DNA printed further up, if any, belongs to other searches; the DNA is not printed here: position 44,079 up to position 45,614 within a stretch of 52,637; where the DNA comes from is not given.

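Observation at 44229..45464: Two ~400-codon ORFs overlap completely on one strand at the cytosine-methyltransferase locus, and both look protein-like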

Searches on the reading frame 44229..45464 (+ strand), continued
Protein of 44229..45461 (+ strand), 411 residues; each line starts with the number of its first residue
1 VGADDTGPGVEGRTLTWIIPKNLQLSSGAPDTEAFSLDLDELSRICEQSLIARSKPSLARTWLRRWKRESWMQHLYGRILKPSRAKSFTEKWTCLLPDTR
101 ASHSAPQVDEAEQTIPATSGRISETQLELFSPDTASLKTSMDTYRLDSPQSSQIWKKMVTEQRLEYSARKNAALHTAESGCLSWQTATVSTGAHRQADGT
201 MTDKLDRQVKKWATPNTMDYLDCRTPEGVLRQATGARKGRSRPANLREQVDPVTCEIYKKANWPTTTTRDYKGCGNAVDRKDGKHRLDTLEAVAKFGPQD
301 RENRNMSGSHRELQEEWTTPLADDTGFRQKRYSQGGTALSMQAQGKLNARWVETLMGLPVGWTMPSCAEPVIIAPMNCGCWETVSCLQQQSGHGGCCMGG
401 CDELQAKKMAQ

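Call 28: find_homologous_proteins(query=window:44276-45430:+, max_evalue=0.001)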
Query window:44276-45430:+ (385 aa): 5815 proteins with E <= 0.001 among 8000 candidates; the best 120 are listed.
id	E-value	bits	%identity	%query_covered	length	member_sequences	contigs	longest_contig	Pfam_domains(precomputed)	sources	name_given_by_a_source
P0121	2.2e-138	480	59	100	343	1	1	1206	PF00145.24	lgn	-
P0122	2.2e-137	477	60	100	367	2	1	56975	PF00145.24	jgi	jgi:DNA (cytosine-5)-methyltransferase 1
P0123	1.4e-127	444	57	100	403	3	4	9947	PF00145.24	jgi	-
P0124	3.3e-126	440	54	100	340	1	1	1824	PF00145.24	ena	-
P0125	4.2e-122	426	57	100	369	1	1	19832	PF00145.24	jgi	-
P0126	3.4e-120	420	53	99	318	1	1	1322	PF00145.24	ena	-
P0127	3.7e-119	417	51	100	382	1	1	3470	PF00145.24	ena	-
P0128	2.6e-117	410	54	100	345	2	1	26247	PF00145.24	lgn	-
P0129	6.9e-117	409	52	100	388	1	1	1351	PF00145.24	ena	-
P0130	1.2e-116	408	49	100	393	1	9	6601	PF00145.24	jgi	jgi:site-specific DNA-cytosine methylase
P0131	4.7e-115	403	52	100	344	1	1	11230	PF00145.24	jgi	jgi:DNA (cytosine-5)-methyltransferase 1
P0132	2.3e-114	401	50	100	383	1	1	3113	PF00145.24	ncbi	-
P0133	2.3e-114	401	50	100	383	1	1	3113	PF00145.24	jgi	jgi:DNA-cytosine methyltransferase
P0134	2.9e-113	397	49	87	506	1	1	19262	PF00145.24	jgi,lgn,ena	-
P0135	2.1e-112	394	54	100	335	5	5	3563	PF00145.24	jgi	-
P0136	2.1e-112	394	70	45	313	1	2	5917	PF00145.24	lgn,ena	-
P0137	3.7e-112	394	52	100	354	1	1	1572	PF00145.24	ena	-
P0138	6.5e-112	393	52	100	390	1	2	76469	PF00145.24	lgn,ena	-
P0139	4.9e-111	390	50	100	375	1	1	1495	PF00145.24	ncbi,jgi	jgi:DNA (cytosine-5)-methyltransferase 1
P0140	5.2e-111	390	51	100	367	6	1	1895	PF00145.24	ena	-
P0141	1.9e-110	388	47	99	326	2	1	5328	PF00145.24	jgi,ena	-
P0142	3.6e-110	387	51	100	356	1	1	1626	PF00145.24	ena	-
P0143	5.7e-110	386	70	45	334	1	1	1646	PF00145.24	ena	-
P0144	7.3e-110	386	49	100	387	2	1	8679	PF00145.24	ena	-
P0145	1.0e-109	386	52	100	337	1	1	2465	PF00145.24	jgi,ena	jgi:DNA (cytosine-5)-methyltransferase 1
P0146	1.5e-109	385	53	100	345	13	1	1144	PF00145.24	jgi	-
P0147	1.6e-109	385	51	99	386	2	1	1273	PF00145.24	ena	-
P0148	3.4e-109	384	52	100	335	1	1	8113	PF00145.24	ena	-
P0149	3.5e-109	384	47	100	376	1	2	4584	PF00145.24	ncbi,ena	-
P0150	6.0e-109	383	47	99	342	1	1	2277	PF00145.24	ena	-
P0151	6.0e-109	383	64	50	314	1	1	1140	PF00145.24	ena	-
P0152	6.8e-109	383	71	50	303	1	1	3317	PF00145.24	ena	-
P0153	8.5e-109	382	51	99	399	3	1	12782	PF00145.24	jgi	-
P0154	9.8e-109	382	50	100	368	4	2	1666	PF00145.24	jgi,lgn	jgi:DNA (cytosine-5)-methyltransferase 1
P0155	1.9e-108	381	54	80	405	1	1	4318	PF00145.24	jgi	jgi:DNA (cytosine-5)-methyltransferase 1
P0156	2.0e-108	381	72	44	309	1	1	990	PF00145.24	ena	-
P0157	2.0e-108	381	-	-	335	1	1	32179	PF00145.24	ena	-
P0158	2.3e-108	381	55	63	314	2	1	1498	PF00145.24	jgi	-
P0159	2.8e-108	381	47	99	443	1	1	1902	PF00145.24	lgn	-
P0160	5.0e-108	380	53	100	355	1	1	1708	PF00145.24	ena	-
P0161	5.3e-108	380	51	100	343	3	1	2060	PF00145.24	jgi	-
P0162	5.5e-108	380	51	100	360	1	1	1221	PF00145.24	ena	-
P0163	8.7e-108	379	50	100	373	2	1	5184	PF00145.24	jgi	jgi:DNA (cytosine-5)-methyltransferase 1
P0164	9.5e-108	379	70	46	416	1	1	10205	PF00145.24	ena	-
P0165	1.1e-107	379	51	100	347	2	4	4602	PF00145.24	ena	-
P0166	1.1e-107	379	44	100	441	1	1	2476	PF00145.24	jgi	-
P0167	1.2e-107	379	67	49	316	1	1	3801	PF00145.24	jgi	jgi:site-specific DNA-cytosine methylase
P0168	1.3e-107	379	51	100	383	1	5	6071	PF00145.24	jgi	jgi:DNA (cytosine-5)-methyltransferase 1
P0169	1.6e-107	378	49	100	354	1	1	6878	PF00145.24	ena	-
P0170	1.7e-107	378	50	100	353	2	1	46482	PF00145.24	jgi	-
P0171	1.8e-107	378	50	99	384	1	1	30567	PF00145.24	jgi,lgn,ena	jgi:DNA-cytosine methyltransferase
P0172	2.0e-107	378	49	100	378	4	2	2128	PF00145.24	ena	-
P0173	2.6e-107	378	49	99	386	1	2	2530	PF00145.24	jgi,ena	jgi:DNA-cytosine methyltransferase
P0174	3.2e-107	377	62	53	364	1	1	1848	PF00145.24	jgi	jgi:DNA (cytosine-5)-methyltransferase 1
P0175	3.2e-107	377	73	45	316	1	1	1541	PF00145.24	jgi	-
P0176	4.0e-107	377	50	100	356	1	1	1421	PF00145.24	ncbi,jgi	jgi:DNA (cytosine-5)-methyltransferase 1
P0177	4.8e-107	377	69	44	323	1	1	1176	PF00145.24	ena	-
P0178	6.3e-107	376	49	100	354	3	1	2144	PF00145.24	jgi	jgi:DNA (cytosine-5)-methyltransferase 1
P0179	6.5e-107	376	71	44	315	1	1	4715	PF00145.24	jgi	jgi:site-specific DNA-cytosine methylase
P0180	9.3e-107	376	50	100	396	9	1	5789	PF00145.24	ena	-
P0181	1.1e-106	376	75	45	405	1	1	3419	PF00145.24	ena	-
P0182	1.3e-106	375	56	56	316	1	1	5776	PF00145.24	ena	-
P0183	1.4e-106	375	47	100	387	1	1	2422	PF00145.24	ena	-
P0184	1.4e-106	375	48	100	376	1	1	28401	PF00145.24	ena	-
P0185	1.5e-106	375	51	99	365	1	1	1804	PF00145.24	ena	-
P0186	1.5e-106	375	72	44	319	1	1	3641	PF00145.24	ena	-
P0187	2.3e-106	374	54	80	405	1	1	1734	PF00145.24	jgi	jgi:DNA (cytosine-5)-methyltransferase 1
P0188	2.3e-106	374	54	80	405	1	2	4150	PF00145.24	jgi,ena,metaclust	metaclust:\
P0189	2.6e-106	374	49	100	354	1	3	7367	PF00145.24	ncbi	-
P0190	2.8e-106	374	51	99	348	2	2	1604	PF00145.24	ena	-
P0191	3.5e-106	374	48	100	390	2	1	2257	PF00145.24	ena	-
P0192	3.8e-106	374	49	100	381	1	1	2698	PF00145.24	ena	-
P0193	3.8e-106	374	51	100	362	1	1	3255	PF00145.24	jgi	jgi:DNA (cytosine-5)-methyltransferase 1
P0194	4.0e-106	374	47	100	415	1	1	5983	PF00145.24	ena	-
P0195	4.0e-106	374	47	100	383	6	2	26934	PF00145.24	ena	-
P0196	4.0e-106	374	51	100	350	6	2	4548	PF00145.24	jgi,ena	-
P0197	4.2e-106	374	63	53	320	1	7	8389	PF00145.24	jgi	-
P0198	4.3e-106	374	63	48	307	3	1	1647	PF00145.24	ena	-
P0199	4.4e-106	374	66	50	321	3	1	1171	PF00145.24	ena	-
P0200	4.8e-106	373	51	99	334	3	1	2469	PF00145.24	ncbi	-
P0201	5.2e-106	373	74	46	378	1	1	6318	PF00145.24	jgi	jgi:DNA (cytosine-5)-methyltransferase 1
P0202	5.4e-106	373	46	100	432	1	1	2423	PF00145.24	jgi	jgi:DNA (cytosine-5)-methyltransferase 1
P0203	5.8e-106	373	45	100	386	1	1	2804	PF00145.24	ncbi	-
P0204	5.9e-106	373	68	46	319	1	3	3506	PF00145.24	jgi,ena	-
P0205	6.2e-106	373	46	100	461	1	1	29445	PF00145.24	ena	-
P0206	6.5e-106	373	48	100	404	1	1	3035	PF00145.24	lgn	-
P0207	6.8e-106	373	47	100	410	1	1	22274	PF00145.24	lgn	-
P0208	7.1e-106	373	67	50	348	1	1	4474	PF00145.24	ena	-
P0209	8.2e-106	373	71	44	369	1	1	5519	PF00145.24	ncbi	-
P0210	8.2e-106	373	49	100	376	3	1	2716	PF00145.24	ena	-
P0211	9.5e-106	372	48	100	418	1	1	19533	PF00145.24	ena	-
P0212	1.0e-105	372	73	44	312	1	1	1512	PF00145.24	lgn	-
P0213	1.2e-105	372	48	99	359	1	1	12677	PF00145.24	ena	-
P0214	1.4e-105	372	49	100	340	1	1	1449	PF00145.24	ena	-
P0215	1.4e-105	372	50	80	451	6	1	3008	PF00145.24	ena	-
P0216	1.7e-105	372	47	99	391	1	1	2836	PF00145.24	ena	-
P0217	1.8e-105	372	54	61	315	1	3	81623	PF00145.24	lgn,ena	-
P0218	1.9e-105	371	51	100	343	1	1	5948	PF00145.24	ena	-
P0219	2.4e-105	371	50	78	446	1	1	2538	PF00145.24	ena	-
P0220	2.5e-105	371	73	44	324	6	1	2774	PF00145.24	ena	-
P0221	2.5e-105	371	62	49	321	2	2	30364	PF00145.24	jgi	-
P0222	2.5e-105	371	45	100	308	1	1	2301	PF00145.24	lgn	-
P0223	2.5e-105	371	47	100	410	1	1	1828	PF00145.24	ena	-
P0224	2.6e-105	371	68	48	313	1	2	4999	PF00145.24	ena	-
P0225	2.7e-105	371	48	87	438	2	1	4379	PF00145.24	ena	-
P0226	2.9e-105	371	51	100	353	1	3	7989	PF00145.24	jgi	jgi:DNA-cytosine methyltransferase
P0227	2.9e-105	371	45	100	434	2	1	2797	PF00145.24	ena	-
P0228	3.4e-105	371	49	99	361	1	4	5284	PF00145.24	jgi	jgi:DNA (cytosine-5)-methyltransferase 1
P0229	3.5e-105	371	52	100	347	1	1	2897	PF00145.24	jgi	jgi:DNA (cytosine-5)-methyltransferase 1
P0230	3.8e-105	370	45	99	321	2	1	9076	PF00145.24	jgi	-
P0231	3.9e-105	370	51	99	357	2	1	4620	PF00145.24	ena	-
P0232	4.0e-105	370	72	44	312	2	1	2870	PF00145.24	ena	-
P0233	4.2e-105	370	69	44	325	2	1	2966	PF00145.24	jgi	jgi:DNA (cytosine-5)-methyltransferase 1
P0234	4.3e-105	370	69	46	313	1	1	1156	PF00145.24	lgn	-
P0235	4.5e-105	370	45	100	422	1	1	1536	PF00145.24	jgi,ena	-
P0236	4.6e-105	370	49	100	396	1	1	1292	PF00145.24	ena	-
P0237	4.7e-105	370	47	100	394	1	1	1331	PF00145.24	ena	-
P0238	4.7e-105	370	47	100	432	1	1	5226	PF00145.24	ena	-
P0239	5.4e-105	370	71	45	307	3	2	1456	PF00145.24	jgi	jgi:site-specific DNA-cytosine methylase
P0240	5.9e-105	370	53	78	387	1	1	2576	PF00145.24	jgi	-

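Call 32: find_encoding_contigs(protein=P0112, flank=3000, max_places=2)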
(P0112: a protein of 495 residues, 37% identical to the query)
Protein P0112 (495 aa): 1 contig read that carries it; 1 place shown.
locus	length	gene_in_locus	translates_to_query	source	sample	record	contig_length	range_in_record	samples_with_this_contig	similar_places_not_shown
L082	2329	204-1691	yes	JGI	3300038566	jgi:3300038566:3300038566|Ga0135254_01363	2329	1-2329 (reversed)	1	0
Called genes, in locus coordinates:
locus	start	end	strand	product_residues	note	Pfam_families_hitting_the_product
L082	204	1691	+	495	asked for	PF07463:NUMOD4, PF13392:HNH_3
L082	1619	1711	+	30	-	-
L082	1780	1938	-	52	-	-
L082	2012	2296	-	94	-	-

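Call 36: find_related_loci(query=A3, collection=genome_contigs, flank=2500)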
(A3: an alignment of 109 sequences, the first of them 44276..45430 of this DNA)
Query A3 (385 aa) in genome_contigs; peptide patterns used: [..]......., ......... (x = any residue, [..] = any of these).
600 stretches matched a pattern (row limit reached: there are more); 582 encode a relative of the query (tblastn E <= 1e-3); the best 80 are kept; 80 distinct loci.
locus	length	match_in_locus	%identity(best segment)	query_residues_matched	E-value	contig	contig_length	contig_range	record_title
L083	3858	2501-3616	50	1-382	4e-106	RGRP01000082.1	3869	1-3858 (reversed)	MAG: Candidatus Fonsibacter lacus isolate WB8_6_001 contig_100_81, whole genome shotgun sequence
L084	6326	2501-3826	43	1-385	2e-90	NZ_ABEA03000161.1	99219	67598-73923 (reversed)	Geminisphaera colitermitum TAV2 ObacDRAFT_Scaffold4.3_C7, whole genome shotgun sequence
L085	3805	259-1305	42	1-385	3e-76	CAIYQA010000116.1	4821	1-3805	MAG: uncultured Spartobacteria bacterium isolate MJ-time_bin-8667 genome assembly, contig: bin-8667:116/532, whole genom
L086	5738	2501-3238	68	1-385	2e-75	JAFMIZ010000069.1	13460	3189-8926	MAG: Pedosphaera sp. isolate DEBay_Sum019D_L_G_12 NODE_4681_length_13460_cov_5.711227, whole genome shotgun sequence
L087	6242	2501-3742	66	1-385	1e-73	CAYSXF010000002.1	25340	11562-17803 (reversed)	MAG TPA_asm: uncultured Lentisphaeraceae bacterium isolate binchicken_co2_384 genome assembly, contig: NODE_1223_length_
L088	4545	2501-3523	39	3-381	5e-72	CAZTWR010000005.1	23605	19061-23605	MAG TPA_asm: uncultured Pirellulales bacterium isolate SRP214966_co5_400 genome assembly, contig: NODE_1590_length_23605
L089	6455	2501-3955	51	1-385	2e-82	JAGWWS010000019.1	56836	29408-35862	MAG: Verrucomicrobia bacterium isolate REEB449 contig-150_844, whole genome shotgun sequence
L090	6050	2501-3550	45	1-385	3e-92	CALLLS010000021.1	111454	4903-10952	MAG: uncultured Verrucomicrobiales bacterium isolate L3_Bin_METABAT__49_1 genome assembly, contig: c_000002381063, whole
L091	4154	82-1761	41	1-385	8e-69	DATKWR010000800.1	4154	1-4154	MAG TPA_asm: Sedimentisphaerales bacterium isolate SMAG_U14168 k141_4699650, whole genome shotgun sequence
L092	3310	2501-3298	42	1-298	2e-68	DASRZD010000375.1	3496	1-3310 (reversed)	MAG TPA_asm: Armatimonadota bacterium isolate SMAG_U14142 k141_2507946, whole genome shotgun sequence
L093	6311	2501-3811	56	1-385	5e-68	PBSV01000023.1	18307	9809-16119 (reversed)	MAG: Opitutia bacterium isolate NP78 39590, whole genome shotgun sequence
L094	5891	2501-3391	36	2-385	3e-67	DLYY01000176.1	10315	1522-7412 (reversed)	MAG TPA_asm: Bacteroidetes bacterium isolate UBA12012 contig_126818, whole genome shotgun sequence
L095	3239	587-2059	64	8-385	7e-66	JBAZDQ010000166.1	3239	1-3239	MAG: Bacteroidales bacterium isolate SO_2017_LW3_103 NODE_123378_length_3239_cov_2.763175_LW162_2017, whole genome shotg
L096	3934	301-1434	35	1-385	4e-65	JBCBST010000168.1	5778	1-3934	MAG: Bacteroidota bacterium isolate J06638_3 NODE_168_length_5778_cov_6.746887, whole genome shotgun sequence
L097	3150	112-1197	37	3-381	1e-64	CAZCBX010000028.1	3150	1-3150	MAG TPA_asm: uncultured Bdellovibrionales bacterium isolate SRP063590_co1_62 genome assembly, contig: NODE_30879_length_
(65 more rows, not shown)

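Call 38: predict_structure(alignment_id=A2)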
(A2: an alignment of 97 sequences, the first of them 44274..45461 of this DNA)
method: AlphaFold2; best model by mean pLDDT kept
length: 396 residues; sequences in the alignment: 97
mean_pLDDT: 54.2   pTM: 0.24
mean pLDDT of the five models: 54.2, 52.6, 51.9, 50.9, 50.0
residues with pLDDT >= 90: 23; 70-90: 55; 50-70: 84; < 50: 234
segments of 3 or more residues with pLDDT < 50: 1-3, 5-21, 65-67, 84-89, 91-96, 102-108, 112-116, 118-127, 170-173, 175-181, 183-187, 189-193, 195-209, 211-219, 221-236, 238-241, 246-248, 250-260, 277-319, 321-329, 360-363, 365-375, 377-394
pLDDT, mean of each block of 10 residues (from residue 1): 44 44 68 71 75 75 54 58 47 48 47 48 50 88 97 91 58 47 47 42 40 46 43 41 47 43 61 50 41 41 44 43 45 78 80 54 44 42 42 46
secondary structure, 60 per line:
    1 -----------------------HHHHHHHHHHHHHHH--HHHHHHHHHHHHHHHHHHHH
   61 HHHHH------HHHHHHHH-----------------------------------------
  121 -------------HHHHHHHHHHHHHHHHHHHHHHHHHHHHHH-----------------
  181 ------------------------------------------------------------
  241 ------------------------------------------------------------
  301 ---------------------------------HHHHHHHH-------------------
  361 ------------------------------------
elements in order: H24-38 H41-65 H72-79 H134-163 H334-341

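Call 60: predict_structure(alignment_id=A3)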
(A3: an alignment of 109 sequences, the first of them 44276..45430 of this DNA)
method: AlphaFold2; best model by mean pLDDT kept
length: 385 residues; sequences in the alignment: 109
mean_pLDDT: 66.1   pTM: 0.58
mean pLDDT of the five models: 66.1, 65.8, 63.8, 63.7, 63.2
residues with pLDDT >= 90: 118; 70-90: 51; 50-70: 73; < 50: 143
segments of 3 or more residues with pLDDT < 50: 1-3, 177-181, 204-210, 215-220, 229-280, 298-306, 319-366
pLDDT, mean of each block of 10 residues (from residue 1): 71 90 95 93 92 95 93 96 65 62 88 97 76 90 95 84 92 58 56 56 47 44 50 43 36 35 39 35 64 57 46 51 40 40 39 39 55 95 95
secondary structure, 60 per line:
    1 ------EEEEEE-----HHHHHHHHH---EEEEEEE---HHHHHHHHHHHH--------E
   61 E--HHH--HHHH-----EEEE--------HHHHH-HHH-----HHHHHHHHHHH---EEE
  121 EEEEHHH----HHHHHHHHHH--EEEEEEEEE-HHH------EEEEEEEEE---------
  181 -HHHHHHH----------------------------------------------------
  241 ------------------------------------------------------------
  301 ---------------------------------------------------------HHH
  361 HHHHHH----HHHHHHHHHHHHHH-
elements in order: E7-12 H18-26 E30-36 H40-51 H69-72 E78-81 H90-94 H104-114 E118-124 H132-141 E144-152 E163-171 H182-188 H358-366 H371-384

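Call 61: fold_search(model_id=the predicted structure, library=pdb)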
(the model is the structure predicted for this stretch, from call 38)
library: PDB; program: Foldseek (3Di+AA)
matches with E <= 10: 1; with E <= 0.001: 0
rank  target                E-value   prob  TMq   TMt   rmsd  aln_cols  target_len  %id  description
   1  7olc_LQ               8.6e+00  0.06  0.06  0.13  11.8        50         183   18  Thermophilic eukaryotic 80S ribosome at idle POST state (released 2022-01-26)

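Call 65: search_protein_families(library=ncbifam, proteins=[window:44276-45430:+, window:44274-45461:+], max_evalue=0.01)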
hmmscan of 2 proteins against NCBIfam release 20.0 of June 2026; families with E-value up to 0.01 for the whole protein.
window:44276-45430:+ (385 aa): 1 family
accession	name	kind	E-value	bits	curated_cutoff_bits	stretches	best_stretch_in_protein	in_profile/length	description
TIGR00675.1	dcm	superfamily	5.3e-26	92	100.65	1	10-187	2-177/329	DNA (cytosine-5-)-methyltransferase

window:44274-45461:+ (396 aa): 0 families

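Call 66: search_dna_similar(query=window:44274-45461:+, collection=plasmids, mode=protein, max_rows=15)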
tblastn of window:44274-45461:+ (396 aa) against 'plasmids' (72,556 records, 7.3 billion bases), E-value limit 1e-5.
Records with a match: 2; places in all: 2; records where one place covers at least 80% of the query: 0.
Best place of each record, by identity: <60% 2.
By first word of the organism name: Sphingomonas 1; Paenibacillus 1.
By predicted mobility (MOB-suite, as given by PLSDB): non-mobilizable 2.
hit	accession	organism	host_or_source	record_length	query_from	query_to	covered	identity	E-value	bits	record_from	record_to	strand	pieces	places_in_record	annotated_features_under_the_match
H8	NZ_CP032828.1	Sphingomonas paeninsulae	whole organism,soil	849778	33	346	79%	29.8%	3e-17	92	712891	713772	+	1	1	hypothetical protein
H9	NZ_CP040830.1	Paenibacillus polymyxa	Potato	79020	111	348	60%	32.0%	4e-17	91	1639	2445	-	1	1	DNA cytosine methyltransferase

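Call 68: get_annotated_region(hit=H9, flank=1500)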
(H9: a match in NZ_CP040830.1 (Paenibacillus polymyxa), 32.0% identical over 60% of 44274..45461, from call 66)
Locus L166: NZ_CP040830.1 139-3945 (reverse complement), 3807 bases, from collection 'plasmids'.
description: Paenibacillus polymyxa strain ZF129 plasmid pAP1, complete sequence
organism: Paenibacillus polymyxa (NCBI taxid 1406)
taxonomy: Bacteria; Bacillota; Bacilli; Bacillales; Paenibacillaceae; Paenibacillus; Paenibacillus polymyxa
host: -; source: Potato; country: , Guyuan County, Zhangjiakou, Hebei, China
typing (MOB-suite, as given by PLSDB): non-mobilizable
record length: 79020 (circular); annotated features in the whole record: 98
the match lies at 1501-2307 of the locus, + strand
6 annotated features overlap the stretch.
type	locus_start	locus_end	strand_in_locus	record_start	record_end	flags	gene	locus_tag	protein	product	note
CDS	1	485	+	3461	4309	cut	-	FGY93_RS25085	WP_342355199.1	DNA adenine methylase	GO:0032775 - DNA methylation on adenine [Evidence IEA]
CDS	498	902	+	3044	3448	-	-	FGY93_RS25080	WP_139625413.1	DUF4240 domain-containing protein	-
CDS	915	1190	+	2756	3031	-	-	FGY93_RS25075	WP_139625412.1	hypothetical protein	-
CDS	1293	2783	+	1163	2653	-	-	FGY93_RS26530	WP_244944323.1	DNA cytosine methyltransferase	GO:0006304 - DNA modification [Evidence IEA]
CDS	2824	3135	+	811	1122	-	-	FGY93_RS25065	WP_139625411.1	hypothetical protein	-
CDS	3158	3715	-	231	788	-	-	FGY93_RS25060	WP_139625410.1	hypothetical protein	-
